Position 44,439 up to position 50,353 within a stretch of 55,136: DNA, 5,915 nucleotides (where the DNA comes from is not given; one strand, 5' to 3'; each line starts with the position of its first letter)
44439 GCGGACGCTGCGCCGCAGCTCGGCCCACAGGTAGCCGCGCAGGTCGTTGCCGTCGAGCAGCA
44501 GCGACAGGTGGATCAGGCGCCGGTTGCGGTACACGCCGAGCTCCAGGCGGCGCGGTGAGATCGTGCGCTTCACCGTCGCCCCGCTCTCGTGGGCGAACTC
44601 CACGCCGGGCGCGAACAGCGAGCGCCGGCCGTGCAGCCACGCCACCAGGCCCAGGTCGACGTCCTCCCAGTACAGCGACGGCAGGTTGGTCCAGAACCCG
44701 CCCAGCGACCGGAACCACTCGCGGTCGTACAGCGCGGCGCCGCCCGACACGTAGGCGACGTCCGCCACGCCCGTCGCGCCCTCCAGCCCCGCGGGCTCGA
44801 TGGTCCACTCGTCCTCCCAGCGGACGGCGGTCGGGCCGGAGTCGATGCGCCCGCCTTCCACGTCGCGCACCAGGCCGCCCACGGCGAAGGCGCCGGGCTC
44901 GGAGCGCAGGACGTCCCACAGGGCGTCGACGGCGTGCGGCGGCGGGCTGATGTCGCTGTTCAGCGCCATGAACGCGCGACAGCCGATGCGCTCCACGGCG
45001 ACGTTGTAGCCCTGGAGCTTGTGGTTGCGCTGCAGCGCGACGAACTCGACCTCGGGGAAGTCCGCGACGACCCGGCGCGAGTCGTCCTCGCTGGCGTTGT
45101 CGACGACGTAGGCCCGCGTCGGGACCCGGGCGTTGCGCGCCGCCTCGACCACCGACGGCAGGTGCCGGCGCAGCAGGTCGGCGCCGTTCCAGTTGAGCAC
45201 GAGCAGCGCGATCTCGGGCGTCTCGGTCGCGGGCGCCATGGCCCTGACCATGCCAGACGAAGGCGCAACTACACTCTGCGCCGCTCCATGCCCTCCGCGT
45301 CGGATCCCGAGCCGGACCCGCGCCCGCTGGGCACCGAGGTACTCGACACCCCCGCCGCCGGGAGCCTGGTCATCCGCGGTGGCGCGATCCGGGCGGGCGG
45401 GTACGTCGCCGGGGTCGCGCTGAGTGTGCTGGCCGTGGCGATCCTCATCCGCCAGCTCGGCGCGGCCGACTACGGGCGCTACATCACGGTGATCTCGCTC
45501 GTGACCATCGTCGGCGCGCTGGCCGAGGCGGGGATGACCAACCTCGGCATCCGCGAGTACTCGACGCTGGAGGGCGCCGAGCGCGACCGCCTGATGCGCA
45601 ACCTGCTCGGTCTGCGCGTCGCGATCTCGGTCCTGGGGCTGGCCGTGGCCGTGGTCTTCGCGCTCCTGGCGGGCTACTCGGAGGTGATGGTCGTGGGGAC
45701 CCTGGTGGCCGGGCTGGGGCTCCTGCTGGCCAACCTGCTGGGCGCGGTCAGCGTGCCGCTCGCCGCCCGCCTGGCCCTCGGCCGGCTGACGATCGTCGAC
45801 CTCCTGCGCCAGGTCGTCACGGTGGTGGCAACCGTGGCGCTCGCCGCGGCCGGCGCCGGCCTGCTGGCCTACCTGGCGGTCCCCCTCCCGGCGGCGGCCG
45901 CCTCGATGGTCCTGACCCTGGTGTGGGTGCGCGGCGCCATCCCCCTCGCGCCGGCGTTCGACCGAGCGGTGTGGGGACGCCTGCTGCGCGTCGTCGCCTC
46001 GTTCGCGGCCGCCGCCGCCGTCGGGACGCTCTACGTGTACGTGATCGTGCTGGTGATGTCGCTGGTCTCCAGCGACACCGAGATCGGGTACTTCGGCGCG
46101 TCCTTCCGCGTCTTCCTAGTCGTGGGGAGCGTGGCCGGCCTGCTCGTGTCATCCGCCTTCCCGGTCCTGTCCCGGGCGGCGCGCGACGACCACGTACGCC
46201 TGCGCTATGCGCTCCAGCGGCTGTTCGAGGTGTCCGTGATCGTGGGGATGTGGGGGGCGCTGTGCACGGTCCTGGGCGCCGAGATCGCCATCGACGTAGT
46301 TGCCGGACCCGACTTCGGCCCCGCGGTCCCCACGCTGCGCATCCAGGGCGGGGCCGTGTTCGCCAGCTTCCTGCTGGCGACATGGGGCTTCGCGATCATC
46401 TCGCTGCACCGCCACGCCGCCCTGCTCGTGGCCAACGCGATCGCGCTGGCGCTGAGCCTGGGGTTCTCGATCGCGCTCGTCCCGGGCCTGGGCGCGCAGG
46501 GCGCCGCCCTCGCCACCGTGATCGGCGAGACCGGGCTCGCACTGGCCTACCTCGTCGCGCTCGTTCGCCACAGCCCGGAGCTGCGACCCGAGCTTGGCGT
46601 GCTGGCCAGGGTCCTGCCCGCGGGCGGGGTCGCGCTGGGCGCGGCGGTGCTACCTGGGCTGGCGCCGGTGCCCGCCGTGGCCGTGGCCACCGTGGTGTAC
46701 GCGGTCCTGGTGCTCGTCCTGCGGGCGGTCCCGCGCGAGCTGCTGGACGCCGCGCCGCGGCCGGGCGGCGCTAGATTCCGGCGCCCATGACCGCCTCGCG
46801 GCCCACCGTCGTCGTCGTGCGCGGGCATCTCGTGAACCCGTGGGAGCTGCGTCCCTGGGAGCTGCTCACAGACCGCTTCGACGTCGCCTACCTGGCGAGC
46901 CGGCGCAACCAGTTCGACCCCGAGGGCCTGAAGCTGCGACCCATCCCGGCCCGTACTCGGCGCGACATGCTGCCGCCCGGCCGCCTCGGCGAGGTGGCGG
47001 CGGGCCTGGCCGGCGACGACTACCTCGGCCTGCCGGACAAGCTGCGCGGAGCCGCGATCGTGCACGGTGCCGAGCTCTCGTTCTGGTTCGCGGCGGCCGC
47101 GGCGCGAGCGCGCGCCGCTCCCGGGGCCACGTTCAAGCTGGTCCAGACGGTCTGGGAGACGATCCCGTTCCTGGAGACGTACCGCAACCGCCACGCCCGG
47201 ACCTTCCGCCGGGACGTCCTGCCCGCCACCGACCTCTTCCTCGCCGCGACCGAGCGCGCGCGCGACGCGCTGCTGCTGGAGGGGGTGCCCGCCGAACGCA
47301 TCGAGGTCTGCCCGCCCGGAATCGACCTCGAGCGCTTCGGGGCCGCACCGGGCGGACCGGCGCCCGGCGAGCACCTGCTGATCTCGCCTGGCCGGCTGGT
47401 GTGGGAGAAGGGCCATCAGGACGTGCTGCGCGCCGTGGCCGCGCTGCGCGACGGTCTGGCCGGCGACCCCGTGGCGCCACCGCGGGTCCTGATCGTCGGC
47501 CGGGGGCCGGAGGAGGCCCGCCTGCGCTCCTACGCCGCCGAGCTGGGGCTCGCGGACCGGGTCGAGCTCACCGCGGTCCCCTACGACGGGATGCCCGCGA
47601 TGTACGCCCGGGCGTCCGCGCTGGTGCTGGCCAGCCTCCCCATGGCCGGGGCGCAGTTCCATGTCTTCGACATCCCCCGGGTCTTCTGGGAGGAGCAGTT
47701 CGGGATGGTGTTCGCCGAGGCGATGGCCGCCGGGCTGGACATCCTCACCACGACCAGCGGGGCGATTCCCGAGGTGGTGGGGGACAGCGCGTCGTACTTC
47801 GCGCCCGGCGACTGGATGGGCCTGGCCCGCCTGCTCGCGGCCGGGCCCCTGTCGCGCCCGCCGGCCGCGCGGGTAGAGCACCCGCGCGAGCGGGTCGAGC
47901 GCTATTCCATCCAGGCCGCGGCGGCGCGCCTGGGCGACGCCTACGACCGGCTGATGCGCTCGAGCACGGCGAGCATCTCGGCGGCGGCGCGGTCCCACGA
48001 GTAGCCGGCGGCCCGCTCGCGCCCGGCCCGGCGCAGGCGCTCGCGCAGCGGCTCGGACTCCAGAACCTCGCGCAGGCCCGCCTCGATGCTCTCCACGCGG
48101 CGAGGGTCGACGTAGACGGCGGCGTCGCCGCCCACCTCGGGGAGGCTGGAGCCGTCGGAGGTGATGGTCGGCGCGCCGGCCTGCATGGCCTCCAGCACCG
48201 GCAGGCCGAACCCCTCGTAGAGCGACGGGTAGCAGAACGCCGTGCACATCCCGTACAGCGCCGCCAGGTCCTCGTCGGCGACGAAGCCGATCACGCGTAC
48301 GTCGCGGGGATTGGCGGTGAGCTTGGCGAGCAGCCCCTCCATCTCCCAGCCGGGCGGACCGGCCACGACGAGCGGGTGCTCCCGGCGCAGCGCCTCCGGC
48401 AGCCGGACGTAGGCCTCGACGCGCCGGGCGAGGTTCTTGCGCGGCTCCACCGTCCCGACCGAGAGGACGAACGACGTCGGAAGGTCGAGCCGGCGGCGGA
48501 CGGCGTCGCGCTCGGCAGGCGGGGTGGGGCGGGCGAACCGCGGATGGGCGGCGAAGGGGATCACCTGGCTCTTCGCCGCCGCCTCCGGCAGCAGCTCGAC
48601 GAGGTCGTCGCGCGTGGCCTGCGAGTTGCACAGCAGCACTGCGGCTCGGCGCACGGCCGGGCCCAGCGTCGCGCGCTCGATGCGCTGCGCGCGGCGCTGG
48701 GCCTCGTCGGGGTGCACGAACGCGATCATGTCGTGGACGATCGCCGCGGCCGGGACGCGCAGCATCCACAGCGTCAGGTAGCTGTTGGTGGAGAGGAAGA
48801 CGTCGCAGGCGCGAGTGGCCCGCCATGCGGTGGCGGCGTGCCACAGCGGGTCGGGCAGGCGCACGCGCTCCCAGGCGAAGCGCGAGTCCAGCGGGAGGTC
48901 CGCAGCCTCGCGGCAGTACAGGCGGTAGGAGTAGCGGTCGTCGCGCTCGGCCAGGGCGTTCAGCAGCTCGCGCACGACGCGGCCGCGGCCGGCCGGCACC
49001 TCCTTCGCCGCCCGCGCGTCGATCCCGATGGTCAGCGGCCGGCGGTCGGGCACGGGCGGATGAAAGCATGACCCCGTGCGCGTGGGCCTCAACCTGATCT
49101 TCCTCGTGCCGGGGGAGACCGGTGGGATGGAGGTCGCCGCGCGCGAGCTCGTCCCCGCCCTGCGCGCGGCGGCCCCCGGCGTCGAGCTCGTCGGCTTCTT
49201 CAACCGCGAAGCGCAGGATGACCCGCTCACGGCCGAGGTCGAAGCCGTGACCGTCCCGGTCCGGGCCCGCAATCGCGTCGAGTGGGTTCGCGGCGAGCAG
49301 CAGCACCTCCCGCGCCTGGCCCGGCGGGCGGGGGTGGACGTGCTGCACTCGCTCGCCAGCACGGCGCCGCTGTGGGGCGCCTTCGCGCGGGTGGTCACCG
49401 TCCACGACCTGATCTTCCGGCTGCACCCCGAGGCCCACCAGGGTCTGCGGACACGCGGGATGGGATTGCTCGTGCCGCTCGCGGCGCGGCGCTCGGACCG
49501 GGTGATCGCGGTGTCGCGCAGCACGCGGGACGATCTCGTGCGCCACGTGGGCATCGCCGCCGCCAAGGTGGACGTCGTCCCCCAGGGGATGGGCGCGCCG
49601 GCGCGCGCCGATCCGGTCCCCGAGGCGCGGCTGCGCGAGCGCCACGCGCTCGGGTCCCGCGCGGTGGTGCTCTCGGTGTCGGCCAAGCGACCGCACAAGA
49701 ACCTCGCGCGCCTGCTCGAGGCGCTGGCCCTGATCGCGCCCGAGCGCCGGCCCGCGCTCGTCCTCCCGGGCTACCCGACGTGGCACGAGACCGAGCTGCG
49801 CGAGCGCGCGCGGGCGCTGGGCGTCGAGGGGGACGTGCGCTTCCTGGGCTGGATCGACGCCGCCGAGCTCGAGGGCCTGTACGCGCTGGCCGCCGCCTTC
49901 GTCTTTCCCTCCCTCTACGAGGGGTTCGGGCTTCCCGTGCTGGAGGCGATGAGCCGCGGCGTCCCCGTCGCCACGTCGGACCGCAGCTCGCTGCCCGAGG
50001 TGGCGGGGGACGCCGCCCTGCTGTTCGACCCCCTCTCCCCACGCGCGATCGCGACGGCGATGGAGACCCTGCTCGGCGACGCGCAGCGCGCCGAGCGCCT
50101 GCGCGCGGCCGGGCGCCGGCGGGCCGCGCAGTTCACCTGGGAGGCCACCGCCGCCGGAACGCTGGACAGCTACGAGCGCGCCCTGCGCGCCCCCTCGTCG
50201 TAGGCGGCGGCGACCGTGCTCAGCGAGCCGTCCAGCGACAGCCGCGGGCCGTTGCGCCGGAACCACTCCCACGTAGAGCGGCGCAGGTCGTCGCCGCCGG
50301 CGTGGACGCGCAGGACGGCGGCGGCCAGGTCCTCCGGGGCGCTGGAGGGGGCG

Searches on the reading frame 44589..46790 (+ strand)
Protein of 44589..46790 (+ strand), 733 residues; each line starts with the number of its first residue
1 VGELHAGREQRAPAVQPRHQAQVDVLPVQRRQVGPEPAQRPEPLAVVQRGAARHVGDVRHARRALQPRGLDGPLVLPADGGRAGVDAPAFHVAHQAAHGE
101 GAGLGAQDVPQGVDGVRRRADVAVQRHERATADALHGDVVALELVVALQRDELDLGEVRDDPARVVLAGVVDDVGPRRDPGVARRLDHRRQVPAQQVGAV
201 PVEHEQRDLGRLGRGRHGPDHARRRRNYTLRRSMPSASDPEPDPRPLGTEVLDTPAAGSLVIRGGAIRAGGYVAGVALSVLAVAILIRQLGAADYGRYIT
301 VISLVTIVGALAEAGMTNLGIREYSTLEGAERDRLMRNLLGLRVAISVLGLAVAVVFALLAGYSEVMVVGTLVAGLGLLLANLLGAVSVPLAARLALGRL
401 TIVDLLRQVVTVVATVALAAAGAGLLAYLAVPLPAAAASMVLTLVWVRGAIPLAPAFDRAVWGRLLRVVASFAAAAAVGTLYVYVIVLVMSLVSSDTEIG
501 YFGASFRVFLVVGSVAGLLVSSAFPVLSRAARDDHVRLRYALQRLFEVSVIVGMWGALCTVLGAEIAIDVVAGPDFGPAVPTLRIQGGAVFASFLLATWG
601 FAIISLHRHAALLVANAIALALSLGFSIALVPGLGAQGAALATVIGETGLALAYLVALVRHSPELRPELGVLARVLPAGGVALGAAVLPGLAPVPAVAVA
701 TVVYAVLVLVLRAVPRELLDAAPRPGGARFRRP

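Call 65: search_protein_families(library=pfam, proteins=[window:44589-46790:+], max_evalue=0.00001)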
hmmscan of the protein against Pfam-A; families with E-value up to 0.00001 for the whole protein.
window:44589-46790:+ (733 aa): 1 family
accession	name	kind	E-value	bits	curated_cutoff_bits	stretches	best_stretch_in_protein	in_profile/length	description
PF13440.11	Polysacc_synt_3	-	1.7e-13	50.9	23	1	285-581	1-293/293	Polysaccharide biosynthesis protein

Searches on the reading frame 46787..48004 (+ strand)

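Call 65: search_protein_families(library=pfam, proteins=[window:46787-48004:+], max_evalue=0.00001)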
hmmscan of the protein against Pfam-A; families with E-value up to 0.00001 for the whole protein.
window:46787-48004:+ (405 aa): 4 families
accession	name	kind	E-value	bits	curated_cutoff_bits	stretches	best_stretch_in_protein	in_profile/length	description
PF00534.26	Glycos_transf_1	-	4.3e-20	72.4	26.4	1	193-350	13-152/172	Glycosyl transferases group 1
PF13692.12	Glyco_trans_1_4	-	4e-18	66.5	27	1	197-348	3-134/142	Glycosyl transferases group 1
PF13439.12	Glyco_transf_4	-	4e-10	40.4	28.5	1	82-183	64-170/170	Glycosyltransferase Family 4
PF13579.12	Glyco_trans_4_4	-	1.8e-06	28.8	29.7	1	40-178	32-158/158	Glycosyl transferase 4-like domain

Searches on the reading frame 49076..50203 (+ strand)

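Call 65: search_protein_families(library=pfam, proteins=[window:49076-50203:+], max_evalue=0.00001)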
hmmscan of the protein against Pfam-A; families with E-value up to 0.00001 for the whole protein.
window:49076-50203:+ (375 aa): 6 families
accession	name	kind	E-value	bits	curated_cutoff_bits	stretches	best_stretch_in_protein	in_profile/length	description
PF00534.26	Glycos_transf_1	-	4.1e-30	105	26.4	1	188-349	7-172/172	Glycosyl transferases group 1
PF13692.12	Glyco_trans_1_4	-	4.9e-27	95.4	27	1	197-335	3-142/142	Glycosyl transferases group 1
PF13439.12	Glyco_transf_4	-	4.5e-19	69.6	28.5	1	16-171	2-165/170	Glycosyltransferase Family 4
PF13579.12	Glyco_trans_4_4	-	4.4e-13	50.3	29.7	1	16-171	1-158/158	Glycosyl transferase 4-like domain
PF20706.3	GT4-conflict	-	2.7e-09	37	26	1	137-341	144-363/385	Family 4 Glycosyltransferase in conflict systems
PF13524.12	Glyco_trans_1_2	-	7e-07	29.7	25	1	213-360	5-140/144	Glycosyl transferase-like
